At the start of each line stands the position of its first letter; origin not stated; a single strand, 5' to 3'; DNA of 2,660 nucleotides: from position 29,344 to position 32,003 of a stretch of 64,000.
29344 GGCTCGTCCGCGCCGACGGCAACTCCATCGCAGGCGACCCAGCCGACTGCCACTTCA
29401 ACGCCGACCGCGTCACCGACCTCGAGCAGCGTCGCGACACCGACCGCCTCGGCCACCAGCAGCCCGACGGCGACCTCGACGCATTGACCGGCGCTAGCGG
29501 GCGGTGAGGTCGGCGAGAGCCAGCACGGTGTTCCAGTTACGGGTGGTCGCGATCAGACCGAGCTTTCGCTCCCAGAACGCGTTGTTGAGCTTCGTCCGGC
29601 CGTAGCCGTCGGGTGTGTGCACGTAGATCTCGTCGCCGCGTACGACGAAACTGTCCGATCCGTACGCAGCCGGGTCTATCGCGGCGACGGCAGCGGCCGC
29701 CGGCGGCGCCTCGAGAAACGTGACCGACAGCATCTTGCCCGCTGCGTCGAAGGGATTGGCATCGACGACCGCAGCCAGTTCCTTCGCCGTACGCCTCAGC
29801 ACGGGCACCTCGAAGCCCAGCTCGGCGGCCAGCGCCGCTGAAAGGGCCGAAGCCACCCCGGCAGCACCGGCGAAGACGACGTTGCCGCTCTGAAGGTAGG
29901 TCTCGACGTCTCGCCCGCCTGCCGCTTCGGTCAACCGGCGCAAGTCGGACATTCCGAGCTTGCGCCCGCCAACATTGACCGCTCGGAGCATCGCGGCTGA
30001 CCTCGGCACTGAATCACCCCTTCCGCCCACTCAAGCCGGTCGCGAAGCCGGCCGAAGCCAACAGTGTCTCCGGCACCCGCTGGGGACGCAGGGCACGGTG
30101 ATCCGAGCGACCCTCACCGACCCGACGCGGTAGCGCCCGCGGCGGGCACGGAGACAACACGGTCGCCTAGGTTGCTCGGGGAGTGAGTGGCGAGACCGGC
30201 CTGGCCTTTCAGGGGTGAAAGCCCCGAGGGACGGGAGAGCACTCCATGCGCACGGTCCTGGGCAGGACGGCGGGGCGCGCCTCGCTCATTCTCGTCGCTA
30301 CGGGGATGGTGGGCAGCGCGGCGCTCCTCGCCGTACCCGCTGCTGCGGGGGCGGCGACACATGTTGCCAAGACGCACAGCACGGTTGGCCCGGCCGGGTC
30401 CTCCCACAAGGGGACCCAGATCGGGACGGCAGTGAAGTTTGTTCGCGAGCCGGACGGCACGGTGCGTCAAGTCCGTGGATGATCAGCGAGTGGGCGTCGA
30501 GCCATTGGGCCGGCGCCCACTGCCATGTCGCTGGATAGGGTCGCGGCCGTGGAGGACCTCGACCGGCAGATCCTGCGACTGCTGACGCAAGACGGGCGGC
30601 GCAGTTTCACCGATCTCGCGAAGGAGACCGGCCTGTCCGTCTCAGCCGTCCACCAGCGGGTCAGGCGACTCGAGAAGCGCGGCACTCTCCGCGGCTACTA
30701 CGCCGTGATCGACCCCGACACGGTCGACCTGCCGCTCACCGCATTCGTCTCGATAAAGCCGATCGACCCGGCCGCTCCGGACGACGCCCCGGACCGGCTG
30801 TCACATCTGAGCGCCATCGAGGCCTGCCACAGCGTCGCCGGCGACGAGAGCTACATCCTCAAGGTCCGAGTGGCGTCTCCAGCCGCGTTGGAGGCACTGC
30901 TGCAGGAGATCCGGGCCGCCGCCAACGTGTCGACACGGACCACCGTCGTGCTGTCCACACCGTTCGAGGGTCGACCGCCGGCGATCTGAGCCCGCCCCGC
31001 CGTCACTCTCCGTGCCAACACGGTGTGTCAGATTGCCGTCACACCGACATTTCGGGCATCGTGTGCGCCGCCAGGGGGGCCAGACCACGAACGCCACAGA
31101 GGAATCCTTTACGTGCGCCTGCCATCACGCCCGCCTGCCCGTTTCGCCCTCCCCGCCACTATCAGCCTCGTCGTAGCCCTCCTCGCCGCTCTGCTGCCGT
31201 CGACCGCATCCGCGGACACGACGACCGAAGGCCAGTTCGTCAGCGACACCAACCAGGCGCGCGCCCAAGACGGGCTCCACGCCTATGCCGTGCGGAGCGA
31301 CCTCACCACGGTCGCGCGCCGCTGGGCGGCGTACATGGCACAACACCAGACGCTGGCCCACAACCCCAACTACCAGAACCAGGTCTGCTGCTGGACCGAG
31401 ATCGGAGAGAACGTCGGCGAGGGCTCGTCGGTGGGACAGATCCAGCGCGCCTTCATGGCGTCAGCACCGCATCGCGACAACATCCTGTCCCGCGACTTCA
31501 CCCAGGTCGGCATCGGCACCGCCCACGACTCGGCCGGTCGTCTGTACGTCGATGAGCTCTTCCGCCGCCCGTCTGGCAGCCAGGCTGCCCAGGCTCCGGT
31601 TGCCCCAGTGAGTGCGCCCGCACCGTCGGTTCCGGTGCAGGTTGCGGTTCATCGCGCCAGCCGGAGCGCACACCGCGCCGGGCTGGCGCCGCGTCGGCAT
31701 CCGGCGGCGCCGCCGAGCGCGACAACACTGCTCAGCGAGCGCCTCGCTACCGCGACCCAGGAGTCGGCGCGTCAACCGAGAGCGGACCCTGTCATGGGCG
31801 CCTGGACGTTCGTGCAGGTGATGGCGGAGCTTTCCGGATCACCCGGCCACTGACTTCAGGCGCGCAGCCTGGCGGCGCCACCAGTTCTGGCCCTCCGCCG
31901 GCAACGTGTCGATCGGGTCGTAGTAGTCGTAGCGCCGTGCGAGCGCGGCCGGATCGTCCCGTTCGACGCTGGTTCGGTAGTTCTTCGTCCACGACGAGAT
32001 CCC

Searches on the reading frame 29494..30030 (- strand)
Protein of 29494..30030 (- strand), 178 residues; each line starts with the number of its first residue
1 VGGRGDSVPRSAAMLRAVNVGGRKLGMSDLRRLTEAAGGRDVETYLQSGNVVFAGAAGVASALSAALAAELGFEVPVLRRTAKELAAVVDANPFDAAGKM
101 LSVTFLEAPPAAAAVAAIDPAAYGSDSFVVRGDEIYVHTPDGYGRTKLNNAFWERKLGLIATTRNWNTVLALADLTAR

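Call 48: search_protein_families(library=pfam, proteins=[window:29494-30030:-])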
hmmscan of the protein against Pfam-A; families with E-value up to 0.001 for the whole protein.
window:29494-30030:- (178 aa): 1 family
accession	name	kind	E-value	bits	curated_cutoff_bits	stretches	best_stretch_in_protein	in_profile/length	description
PF08002.16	DUF1697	-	3.7e-35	121.8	24.4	1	10-136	3-137/137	Protein of unknown function (DUF1697)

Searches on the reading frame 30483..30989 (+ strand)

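Call 48: search_protein_families(library=pfam, proteins=[window:30483-30989:+])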
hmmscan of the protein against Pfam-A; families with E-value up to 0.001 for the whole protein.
window:30483-30989:+ (168 aa): 13 families
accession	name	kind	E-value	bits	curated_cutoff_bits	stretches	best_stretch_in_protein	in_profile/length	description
PF13404.12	HTH_AsnC-type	-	1.5e-16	60.3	27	1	25-64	3-42/42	AsnC-type helix-turn-helix domain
PF13412.12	HTH_24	-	2.8e-15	56.1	21.9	1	25-68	3-46/48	Winged helix-turn-helix DNA-binding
PF01037.27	AsnC_trans_reg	-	6.7e-13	48.8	25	1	99-159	11-73/73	Lrp/AsnC ligand binding domain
PF09339.16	HTH_IclR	-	1.6e-07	31.4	22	1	29-70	7-49/52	IclR helix-turn-helix domain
PF12802.13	MarR_2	-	6e-06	26.8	27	1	29-67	9-48/61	MarR family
PF08279.18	HTH_11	-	9.8e-06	25.8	25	1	28-67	3-43/55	HTH domain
PF01022.26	HTH_5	-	4e-05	23.8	22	1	28-67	5-43/47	Bacterial regulatory protein, arsR family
PF25212.1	HVO_A0114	-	5.7e-05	23.3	27.6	1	26-69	23-66/84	HVO_A0114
PF01047.28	MarR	-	0.00011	22.5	24.6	1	30-68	8-46/59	MarR family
PF12840.13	HTH_20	-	0.00012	22.4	27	1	28-67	7-46/51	Helix-turn-helix domain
PF13542.12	HTH_Tnp_ISL3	-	0.00028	20.7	27.4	1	25-63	15-50/51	Helix-turn-helix domain of transposase family ISL3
PF24034.1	DUF7343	-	0.00034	20.8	27.6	1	27-69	5-48/62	Domain of unknown function (DUF7343)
PF22451.2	NirdL-like_HTH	-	0.00089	19.2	27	0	42-70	19-47/47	Siroheme decarboxylase NirDL-like HTH domain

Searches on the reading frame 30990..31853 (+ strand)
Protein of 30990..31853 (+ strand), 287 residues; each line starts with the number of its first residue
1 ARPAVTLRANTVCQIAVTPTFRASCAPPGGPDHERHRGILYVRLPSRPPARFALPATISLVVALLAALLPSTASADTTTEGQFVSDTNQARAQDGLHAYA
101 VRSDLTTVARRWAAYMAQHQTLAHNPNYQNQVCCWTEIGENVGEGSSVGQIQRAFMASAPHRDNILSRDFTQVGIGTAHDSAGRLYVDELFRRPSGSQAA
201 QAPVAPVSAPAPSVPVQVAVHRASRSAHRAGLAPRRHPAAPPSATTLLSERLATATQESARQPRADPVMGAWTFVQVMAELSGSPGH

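Call 48: search_protein_families(library=pfam, proteins=[window:30990-31853:+])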
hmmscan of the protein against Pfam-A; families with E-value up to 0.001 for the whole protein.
window:30990-31853:+ (287 aa): 1 family
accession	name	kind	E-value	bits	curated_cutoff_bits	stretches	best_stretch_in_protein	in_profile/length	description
PF00188.32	CAP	-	3.1e-13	51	21.1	1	86-185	3-110/117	Cysteine-rich secretory protein family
